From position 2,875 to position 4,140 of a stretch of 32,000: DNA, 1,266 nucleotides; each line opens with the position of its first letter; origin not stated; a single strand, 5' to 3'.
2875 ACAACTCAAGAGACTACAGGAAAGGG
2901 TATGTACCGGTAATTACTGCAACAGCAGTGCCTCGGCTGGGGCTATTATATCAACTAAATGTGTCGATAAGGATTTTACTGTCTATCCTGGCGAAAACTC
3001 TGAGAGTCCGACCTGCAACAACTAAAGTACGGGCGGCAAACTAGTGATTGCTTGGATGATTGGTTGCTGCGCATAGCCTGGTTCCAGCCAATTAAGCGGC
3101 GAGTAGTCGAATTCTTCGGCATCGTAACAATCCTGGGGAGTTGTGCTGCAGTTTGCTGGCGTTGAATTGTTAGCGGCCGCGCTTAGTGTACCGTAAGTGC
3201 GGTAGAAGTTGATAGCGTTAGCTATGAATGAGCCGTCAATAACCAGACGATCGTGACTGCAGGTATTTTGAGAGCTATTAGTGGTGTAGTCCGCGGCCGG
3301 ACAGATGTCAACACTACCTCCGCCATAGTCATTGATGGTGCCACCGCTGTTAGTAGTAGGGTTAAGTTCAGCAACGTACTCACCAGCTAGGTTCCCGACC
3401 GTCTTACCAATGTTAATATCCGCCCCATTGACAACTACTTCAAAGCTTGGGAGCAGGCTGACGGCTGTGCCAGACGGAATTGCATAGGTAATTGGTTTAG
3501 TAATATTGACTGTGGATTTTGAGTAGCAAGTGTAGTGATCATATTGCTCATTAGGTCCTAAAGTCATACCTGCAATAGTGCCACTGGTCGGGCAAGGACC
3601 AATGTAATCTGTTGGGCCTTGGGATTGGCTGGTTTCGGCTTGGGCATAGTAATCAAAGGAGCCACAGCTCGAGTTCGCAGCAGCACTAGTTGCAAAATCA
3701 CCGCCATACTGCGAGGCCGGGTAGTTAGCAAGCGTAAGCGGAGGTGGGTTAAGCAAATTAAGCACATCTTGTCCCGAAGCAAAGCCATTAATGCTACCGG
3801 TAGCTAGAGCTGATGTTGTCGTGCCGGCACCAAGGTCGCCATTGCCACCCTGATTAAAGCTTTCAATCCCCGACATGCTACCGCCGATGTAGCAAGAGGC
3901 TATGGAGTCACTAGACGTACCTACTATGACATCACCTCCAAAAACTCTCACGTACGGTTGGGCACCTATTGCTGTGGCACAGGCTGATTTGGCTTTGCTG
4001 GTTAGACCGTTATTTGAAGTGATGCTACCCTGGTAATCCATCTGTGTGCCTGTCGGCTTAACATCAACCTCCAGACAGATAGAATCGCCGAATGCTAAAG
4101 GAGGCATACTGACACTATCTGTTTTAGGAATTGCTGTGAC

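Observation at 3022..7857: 1611-aa Cys-rich modular surface protein wedged between the pilin operon and the ATP synthase operon: candidate host-attachment factor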

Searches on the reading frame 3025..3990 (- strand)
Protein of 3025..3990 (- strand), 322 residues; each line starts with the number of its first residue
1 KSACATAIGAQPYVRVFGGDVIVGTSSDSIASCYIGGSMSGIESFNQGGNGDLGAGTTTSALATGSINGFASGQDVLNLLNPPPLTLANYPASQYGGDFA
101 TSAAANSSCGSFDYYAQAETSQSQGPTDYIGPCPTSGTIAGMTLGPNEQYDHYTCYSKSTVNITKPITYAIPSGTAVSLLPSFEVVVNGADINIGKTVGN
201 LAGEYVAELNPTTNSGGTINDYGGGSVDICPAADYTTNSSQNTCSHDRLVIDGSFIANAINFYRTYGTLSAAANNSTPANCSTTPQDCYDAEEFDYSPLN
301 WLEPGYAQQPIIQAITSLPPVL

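Call 37: find_related_loci(query=A3, collection=genome_contigs, flank=7000)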
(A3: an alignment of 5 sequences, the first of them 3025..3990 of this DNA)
Query A3 (322 aa) in genome_contigs; peptide patterns used: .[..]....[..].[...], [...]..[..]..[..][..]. (x = any residue, [..] = any of these).
188 stretches matched a pattern; 4 encode a relative of the query (tblastn E <= 1e-3); 4 distinct loci.
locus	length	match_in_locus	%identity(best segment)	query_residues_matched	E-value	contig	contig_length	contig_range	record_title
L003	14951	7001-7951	85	1-322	2e-179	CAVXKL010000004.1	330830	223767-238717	MAG: uncultured bacterium isolate MFD09567.bin.2.17 genome assembly, contig: contig_52869, whole genome shotgun sequence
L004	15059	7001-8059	35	4-322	4e-38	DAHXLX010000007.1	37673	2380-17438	MAG TPA_asm: Candidatus Saccharibacteria bacterium isolate clean1607 k141_901054, whole genome shotgun sequence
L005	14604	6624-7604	36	1-322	1e-37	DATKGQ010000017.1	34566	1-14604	MAG TPA_asm: Candidatus Saccharimonadales bacterium isolate SMAG_U14555 k141_49783, whole genome shotgun sequence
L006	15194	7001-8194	36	2-322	8e-22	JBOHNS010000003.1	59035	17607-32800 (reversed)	MAG: Candidatus Saccharimonadales bacterium isolate TC-S_metabat2.bin.86 k127_1910289, whole genome shotgun sequence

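Call 45: find_related_loci(query=A3, collection=metagenome_contigs, flank=8000)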
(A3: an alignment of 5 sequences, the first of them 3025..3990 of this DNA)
Query A3 (322 aa) in metagenome_contigs; peptide patterns used: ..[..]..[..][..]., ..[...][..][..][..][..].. (x = any residue, [..] = any of these).
401 stretches matched a pattern; 78 encode a relative of the query (tblastn E <= 1e-3); 77 distinct loci.
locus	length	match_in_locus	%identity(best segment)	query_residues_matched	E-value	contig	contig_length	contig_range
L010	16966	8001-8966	93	1-322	0e+0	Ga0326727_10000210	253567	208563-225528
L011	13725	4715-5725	43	4-322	2e-61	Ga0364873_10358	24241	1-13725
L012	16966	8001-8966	37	1-322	4e-38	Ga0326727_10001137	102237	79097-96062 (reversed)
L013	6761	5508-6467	37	4-322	5e-38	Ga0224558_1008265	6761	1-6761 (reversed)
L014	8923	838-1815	35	4-322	4e-36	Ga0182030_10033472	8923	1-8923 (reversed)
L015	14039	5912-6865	36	2-322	2e-35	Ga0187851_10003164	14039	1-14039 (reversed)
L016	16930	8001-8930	37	2-322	3e-34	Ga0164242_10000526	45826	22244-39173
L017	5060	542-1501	35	4-322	1e-33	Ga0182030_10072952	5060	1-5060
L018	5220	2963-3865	34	11-322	6e-26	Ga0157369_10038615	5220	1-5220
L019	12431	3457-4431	32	8-322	1e-24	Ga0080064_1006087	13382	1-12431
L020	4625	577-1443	34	8-322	4e-24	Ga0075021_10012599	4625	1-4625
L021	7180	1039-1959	30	2-322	4e-23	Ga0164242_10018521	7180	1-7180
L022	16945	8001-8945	32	7-322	5e-22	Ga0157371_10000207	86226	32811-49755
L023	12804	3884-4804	30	10-322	7e-22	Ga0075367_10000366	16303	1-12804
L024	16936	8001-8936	34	8-322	1e-21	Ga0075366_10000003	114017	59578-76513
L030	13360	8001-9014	28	2-322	1e-19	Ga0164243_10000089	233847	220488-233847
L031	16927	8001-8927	29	1-322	2e-19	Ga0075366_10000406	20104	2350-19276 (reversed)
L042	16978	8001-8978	30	8-322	6e-17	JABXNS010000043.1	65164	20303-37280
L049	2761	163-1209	28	11-322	1e-16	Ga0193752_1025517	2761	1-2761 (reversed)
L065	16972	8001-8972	30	8-322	3e-14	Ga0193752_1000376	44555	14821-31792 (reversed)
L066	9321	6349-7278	29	2-322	9e-14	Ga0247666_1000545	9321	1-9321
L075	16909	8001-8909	28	11-322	2e-8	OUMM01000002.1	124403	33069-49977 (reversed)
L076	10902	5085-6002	27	12-322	7e-7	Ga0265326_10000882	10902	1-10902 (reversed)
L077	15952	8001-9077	24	8-322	7e-7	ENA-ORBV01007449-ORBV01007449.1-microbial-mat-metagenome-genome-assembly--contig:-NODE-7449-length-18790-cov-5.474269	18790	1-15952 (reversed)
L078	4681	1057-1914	30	5-273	4e-6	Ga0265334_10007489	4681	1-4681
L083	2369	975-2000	24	8-322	6e-6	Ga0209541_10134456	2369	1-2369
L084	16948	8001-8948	26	12-321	1e-5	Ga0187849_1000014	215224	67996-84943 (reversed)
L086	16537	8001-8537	26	148-322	2e-4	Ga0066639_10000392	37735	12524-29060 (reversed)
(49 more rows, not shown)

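Call 67: search_solved_structures(query=A5, max_evalue=10)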
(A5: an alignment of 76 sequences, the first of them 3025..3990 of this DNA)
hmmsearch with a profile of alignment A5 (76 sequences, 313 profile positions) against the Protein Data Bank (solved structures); distinct sequences matched with E-value up to 10: 0.

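Call 68: search_protein_families(library=pfam, alignment_id=A5, max_evalue=1)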
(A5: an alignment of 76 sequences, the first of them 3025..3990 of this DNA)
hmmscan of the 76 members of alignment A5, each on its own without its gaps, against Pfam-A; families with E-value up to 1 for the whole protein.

A. member 1, window:3025-3990:- (322 aa): 0 families

B. families by the number of members that match (of 76 scanned): 24 families
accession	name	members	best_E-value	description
PF23981.1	DUF7305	10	0.0091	Domain of unknown function (DUF7305)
PF10564.14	MAR_sialic_bdg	3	0.13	Sialic-acid binding micronemal adhesive repeat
PF03217.20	SlpA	2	0.013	Surface layer protein A domain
PF20622.4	Big_15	2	0.3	Bacterial Ig domain (Big_16)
PF09300.15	Tecti-min-caps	1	0.02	Tectiviridae, minor capsid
PF18886.6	DUF5649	1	0.055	Repeats of unknown function (DUF5649)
PF15538.12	Ntox46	1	0.067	Bacterial toxin 46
PF00686.25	CBM_20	1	0.074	Starch binding domain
PF20953.2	Caud_bapl16_3rd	1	0.082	Phage tail base-plate attachment protein C-terminal insertion domain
PF13614.12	AAA_31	1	0.099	AAA domain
PF02081.20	TrpBP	1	0.099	Tryptophan RNA-binding attenuator protein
PF03898.19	TNV_CP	1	0.1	Satellite tobacco necrosis virus coat protein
PF21602.3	GldM_3rd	1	0.11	GldM third domain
PF21683.3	GpP-like_1st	1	0.15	Mu phage baseplate assembly protein GpP-like, N-terminal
PF16047.10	Antimicrobial22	1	0.15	Frog antimicrobial peptide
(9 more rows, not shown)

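Call 69: search_protein_families(library=pfam, proteins=[L076:5049-6002:+, L078:1042-2070:+, L083:990-2000:+, L084:7965-8951:+, L086:7422-8537:+, L077:7977-9077:+, L019:3433-4431:+, L049:130-1209:+, L030:7992-9014:+, L065:7977-8972:+], max_evalue=1)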
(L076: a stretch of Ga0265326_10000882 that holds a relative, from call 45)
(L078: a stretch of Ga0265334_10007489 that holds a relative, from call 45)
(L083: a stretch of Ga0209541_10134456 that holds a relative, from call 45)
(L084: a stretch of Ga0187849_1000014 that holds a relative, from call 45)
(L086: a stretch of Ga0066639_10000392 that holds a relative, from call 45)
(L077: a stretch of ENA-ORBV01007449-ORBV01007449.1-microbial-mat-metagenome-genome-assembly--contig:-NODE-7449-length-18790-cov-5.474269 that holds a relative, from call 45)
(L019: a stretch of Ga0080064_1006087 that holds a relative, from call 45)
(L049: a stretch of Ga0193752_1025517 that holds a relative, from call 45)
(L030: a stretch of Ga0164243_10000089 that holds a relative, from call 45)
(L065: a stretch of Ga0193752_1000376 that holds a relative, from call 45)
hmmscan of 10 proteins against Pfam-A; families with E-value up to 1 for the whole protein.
L076:5049-6002:+ (318 aa): 1 family
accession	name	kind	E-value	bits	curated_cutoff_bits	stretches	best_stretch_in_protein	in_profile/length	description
PF10564.14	MAR_sialic_bdg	-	0.13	12.8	25.1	1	224-268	36-80/94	Sialic-acid binding micronemal adhesive repeat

L078:1042-2070:+ (343 aa): 0 families

L083:990-2000:+ (337 aa): 0 families

L084:7965-8951:+ (329 aa): 1 family
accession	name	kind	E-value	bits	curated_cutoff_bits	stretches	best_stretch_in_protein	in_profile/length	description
PF20622.4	Big_15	-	0.3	11.4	27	0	161-185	22-46/82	Bacterial Ig domain (Big_16)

L086:7422-8537:+ (372 aa): 0 families

L077:7977-9077:+ (367 aa): 1 family
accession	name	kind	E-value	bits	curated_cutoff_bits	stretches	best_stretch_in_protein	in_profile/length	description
PF06838.17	Met_gamma_lyase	-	0.19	10.7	24.2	1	273-330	214-266/405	Methionine gamma-lyase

L019:3433-4431:+ (333 aa): 0 families

L049:130-1209:+ (360 aa): 1 family
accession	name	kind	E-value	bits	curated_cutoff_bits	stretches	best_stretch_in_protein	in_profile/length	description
PF23981.1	DUF7305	-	0.18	12.1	27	0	155-216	90-148/185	Domain of unknown function (DUF7305)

L030:7992-9014:+ (341 aa): 1 family
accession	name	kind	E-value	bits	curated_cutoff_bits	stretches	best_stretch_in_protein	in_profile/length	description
PF23981.1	DUF7305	-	0.58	10.5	27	1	155-274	80-170/185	Domain of unknown function (DUF7305)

L065:7977-8972:+ (332 aa): 0 families

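Call 75: predict_structure(alignment_id=A6)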
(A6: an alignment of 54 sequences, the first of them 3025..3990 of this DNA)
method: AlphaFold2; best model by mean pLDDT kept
length: 322 residues; sequences in the alignment: 54
mean_pLDDT: 69.2   pTM: 0.71
mean pLDDT of the five models: 69.2, 68.5, 66.8, 65.8, 61.1
residues with pLDDT >= 90: 89; 70-90: 72; 50-70: 72; < 50: 89
segments of 3 or more residues with pLDDT < 50: 1-8, 26-36, 49-51, 79-81, 83-110, 231-243, 274-278, 309-322
pLDDT, mean of each block of 10 residues (from residue 1): 43 67 54 51 61 67 71 57 45 39 39 84 91 96 92 96 96 87 95 93 93 92 66 46 64 88 72 50 57 76 54 42 30
secondary structure, 60 per line:
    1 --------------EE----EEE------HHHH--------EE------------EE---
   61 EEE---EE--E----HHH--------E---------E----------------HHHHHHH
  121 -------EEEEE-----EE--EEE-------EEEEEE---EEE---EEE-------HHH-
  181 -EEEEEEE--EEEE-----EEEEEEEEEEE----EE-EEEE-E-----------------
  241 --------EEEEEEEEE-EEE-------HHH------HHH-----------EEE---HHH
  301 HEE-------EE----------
elements in order: E21-23 H30-33 E61-63 H114-120 E128-132 E142-144 E152-157 E161-163 E167-169 E182-188 E191-194 E200-210 E218-221 E249-257 E259-261 E292-294 H298-301

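Call 79: find_homologous_proteins(query=A5, max_evalue=0.001)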
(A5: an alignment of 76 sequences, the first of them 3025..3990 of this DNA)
Query A5 (76 sequences) (322 aa, profile of the alignment): 17 proteins with E <= 0.001 among 8000 candidates.
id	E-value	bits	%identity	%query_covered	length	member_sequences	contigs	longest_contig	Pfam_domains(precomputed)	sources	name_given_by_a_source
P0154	7.4e-111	389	32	98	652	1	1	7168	-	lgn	-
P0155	1.8e-110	388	34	98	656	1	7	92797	-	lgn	-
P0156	1.9e-104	368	29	99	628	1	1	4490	-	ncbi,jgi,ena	-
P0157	6.9e-102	359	28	100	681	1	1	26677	-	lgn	-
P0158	6.8e-100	353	30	98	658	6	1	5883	-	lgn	-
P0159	1.7e-98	348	31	100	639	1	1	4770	-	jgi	jgi:hypothetical protein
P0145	2.4e-97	344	32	87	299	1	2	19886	-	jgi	jgi:hypothetical protein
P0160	6.4e-80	287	27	97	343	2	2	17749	-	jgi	-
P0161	7.0e-79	284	25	97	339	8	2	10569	-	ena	-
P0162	6.4e-78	281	26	96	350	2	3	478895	-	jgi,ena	-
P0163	1.6e-75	273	26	97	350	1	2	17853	-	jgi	jgi:hypothetical protein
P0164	1.3e-72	263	34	34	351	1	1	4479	-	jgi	jgi:hypothetical protein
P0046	9.0e-70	254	33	100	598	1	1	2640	-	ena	-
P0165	3.4e-69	252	30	99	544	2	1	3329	-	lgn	-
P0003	1.6e-65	240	83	100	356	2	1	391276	-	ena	-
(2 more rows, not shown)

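Call 80: fold_search(model_id=the predicted structure, library=pdb)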
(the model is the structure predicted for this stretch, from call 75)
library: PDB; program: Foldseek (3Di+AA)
matches with E <= 10: 11; with E <= 0.001: 0
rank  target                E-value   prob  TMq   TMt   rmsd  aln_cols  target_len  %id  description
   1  7yo1_B                2.1e+00  0.01  0.08  0.08  14.7       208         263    8  Cryo-EM structure of RCK1 mutated human Slo1-LRRC26 complex (released 2024-03-06)
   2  4nu3_A                4.8e+00  0.03  0.23  0.30  11.3       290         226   14  Crystal structure of mFfIBP, a capping head region swapped mutant of ice-binding protein (released 2014-04-16)
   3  2n3d_MODEL_1_A        5.9e+00  0.04  0.15  0.36   8.3       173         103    9  Atomic structure of the cytoskeletal bactofilin BacA revealed by solid-state NMR (released 2015-12-16)
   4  6ria_1                6.2e+00  0.02  0.10  0.28  11.5       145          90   12  Bactofilin from Thermus thermophilus, F105R mutant crystal structure (released 2019-07-17)
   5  4nu2                  6.6e+00  0.04  0.24  0.32   9.7       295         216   14  Crystal structure of an ice-binding protein (FfIBP) from the Antarctic bacterium, Flavobacterium frigoris PS1 (released 2014-04-16)
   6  6qvi_B                7.0e+00  0.02  0.15  0.11   7.9       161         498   11  Crystal structure of competence-associated pilin ComZ from Thermus thermophilus (released 2019-05-29)
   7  6qvi_A                7.3e+00  0.01  0.15  0.11  18.8       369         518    9  Crystal structure of competence-associated pilin ComZ from Thermus thermophilus (released 2019-05-29)
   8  7ehk                  9.6e+00  0.02  0.22  0.29  10.8       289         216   11  Crystal structure of C107S mutant of FfIBP (released 2022-03-02)
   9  7dn9_B                9.6e+00  0.01  0.08  0.12  11.7       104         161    9  Crystal structure of Salmonella effector in complex with NAD and host co-factor ARF1 (released 2021-12-15)
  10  8e7f                  9.6e+00  0.01  0.12  0.08  14.9       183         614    9  Crystal structure of the autotransporter Ssp from Serratia marcescens. (released 2023-03-08)
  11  9o82_C                9.6e+00  0.00  0.07  0.04  16.3       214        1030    8  Cryo-EM structure of apo rabbit TRPM3 having 2 resting and 2 activated subunits (para position) at 37 degrees Celsius (released 2025-12-17)

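Call 81: search_protein_families(library=pfam, proteins=[L005:7863-9005:-, L012:9218-10357:-, L015:6935-8107:-, L066:2511-3590:+, L017:1908-3080:-, L005:10134-11093:-, L066:421-1377:+, L012:11481-12443:-], max_evalue=1)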
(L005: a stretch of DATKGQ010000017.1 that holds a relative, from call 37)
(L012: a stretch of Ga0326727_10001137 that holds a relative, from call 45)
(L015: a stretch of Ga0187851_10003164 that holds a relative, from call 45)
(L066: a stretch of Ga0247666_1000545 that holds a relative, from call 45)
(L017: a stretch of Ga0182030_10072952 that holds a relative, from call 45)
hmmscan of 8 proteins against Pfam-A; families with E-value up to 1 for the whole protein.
L005:7863-9005:- (380 aa): 3 families
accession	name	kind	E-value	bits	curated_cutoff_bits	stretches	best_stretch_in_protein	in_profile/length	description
PF14341.11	PilX_N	-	7.1e-08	32.8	25.5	1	39-89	2-51/51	PilX N-terminal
PF15831.10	SMIM5_18_22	-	0.02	15.7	29.3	1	15-60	5-47/56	Small integral membrane protein 5/18/22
PF22898.2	NOMO1-like_1st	-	0.066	13.8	27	1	283-324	32-71/85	BOS complex subunit NOMO1-like, first beta sandwich domain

L012:9218-10357:- (379 aa): 2 families
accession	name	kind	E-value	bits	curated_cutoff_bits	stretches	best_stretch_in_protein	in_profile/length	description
PF14341.11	PilX_N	-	3.6e-07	30.5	25.5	1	39-89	2-51/51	PilX N-terminal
PF14093.11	DUF4271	-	0.083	13.2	29.7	1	4-73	14-81/206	Domain of unknown function (DUF4271)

L015:6935-8107:- (390 aa): 1 family
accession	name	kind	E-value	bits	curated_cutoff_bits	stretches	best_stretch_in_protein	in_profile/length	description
PF14341.11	PilX_N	-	8e-06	26.2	25.5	1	51-99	4-51/51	PilX N-terminal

L066:2511-3590:+ (359 aa): 1 family
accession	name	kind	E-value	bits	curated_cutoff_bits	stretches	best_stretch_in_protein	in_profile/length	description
PF14341.11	PilX_N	-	1.8e-06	28.2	25.5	1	16-66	2-51/51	PilX N-terminal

L017:1908-3080:- (390 aa): 1 family
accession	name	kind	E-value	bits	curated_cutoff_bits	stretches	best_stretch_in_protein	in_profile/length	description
PF14341.11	PilX_N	-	1.2e-05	25.7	25.5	1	39-89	2-51/51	PilX N-terminal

L005:10134-11093:- (319 aa): 2 families
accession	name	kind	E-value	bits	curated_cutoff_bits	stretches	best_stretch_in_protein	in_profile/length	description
PF07963.17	N_methyl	-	0.00063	19.7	21.2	1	8-27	5-24/27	Prokaryotic N-terminal methylation motif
PF12769.12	PNTB_4TM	-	0.46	11.4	26.2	1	19-69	32-78/85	4TM region of pyridine nucleotide transhydrogenase, mitoch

L066:421-1377:+ (318 aa): 3 families
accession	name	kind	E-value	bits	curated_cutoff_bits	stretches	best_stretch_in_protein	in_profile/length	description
PF07963.17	N_methyl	-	4.5e-05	23.3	21.2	1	33-56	3-26/27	Prokaryotic N-terminal methylation motif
PF06097.16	DUF945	-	0.012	15.1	26.8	1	42-101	6-69/460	Bacterial protein of unknown function (DUF945)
PF05405.19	Mt_ATP-synt_B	-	0.16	12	21.7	1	36-86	9-59/163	Mitochondrial ATP synthase B chain precursor (ATP-synt_B)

L012:11481-12443:- (320 aa): 1 family
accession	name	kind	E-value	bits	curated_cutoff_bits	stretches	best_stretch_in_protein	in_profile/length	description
PF07963.17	N_methyl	-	0.0084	16.1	21.2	1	8-28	5-25/27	Prokaryotic N-terminal methylation motif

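Call 95: fold_search(model_id=the predicted structure, library=viral)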
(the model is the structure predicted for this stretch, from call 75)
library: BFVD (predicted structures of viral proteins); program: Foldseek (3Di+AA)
matches with E <= 10: 35; with E <= 0.001: 0
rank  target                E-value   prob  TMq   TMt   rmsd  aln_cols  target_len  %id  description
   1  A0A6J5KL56            3.5e-01  0.07  0.14  0.10  21.6       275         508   14  C1q domain containing protein [uncultured Caudovirales phage]
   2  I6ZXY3                1.3e+00  0.04  0.16  0.07  20.7       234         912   10  Uncharacterized protein [Escherichia phage ECML-117]
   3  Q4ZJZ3                1.8e+00  0.02  0.12  0.11  14.1       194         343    7  Protease inhibitor Egf1.5a [Microplitis demolitor bracovirus (isolate Webb)]
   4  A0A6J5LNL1            2.2e+00  0.01  0.10  0.05  22.3       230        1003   13  Uncharacterized protein [uncultured Caudovirales phage]
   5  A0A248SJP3            2.4e+00  0.02  0.16  0.12  18.1       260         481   10  (no name in the UniProt tables at hand)
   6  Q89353                2.4e+00  0.01  0.11  0.04  23.4       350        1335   12  Chlorovirus glycoprotein repeat domain-containing protein [Paramecium bursaria Chlorella virus 1]
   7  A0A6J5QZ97            2.7e+00  0.03  0.13  0.08  18.9       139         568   21  Uncharacterized protein [uncultured Caudovirales phage]
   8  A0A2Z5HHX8            3.0e+00  0.01  0.08  0.08  24.8       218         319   10  (no name in the UniProt tables at hand)
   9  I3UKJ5                4.2e+00  0.01  0.10  0.13  12.8       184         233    7  (no name in the UniProt tables at hand)
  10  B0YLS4                4.4e+00  0.01  0.12  0.11  14.1       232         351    7  Uncharacterized protein [Glossina hytrovirus (isolate Glossina pallidipes/Ethiopia/Seibersdorf/-)]
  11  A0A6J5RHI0            4.4e+00  0.00  0.09  0.06  21.7       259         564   12  Uncharacterized protein [uncultured Caudovirales phage]
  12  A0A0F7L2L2            5.5e+00  0.04  0.11  0.15   6.2        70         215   14  Uncharacterized protein [uncultured marine virus]
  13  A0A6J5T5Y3            5.8e+00  0.01  0.12  0.05  18.7       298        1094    8  Intramolecular chaperone auto-processing domain containing protein [uncultured Caudovirales phage]
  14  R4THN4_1              6.1e+00  0.01  0.07  0.03  17.6        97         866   12  (no name in the UniProt tables at hand)
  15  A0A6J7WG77            6.1e+00  0.00  0.07  0.05  22.9       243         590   14  Collagen triple helix repeat [uncultured Caudovirales phage]
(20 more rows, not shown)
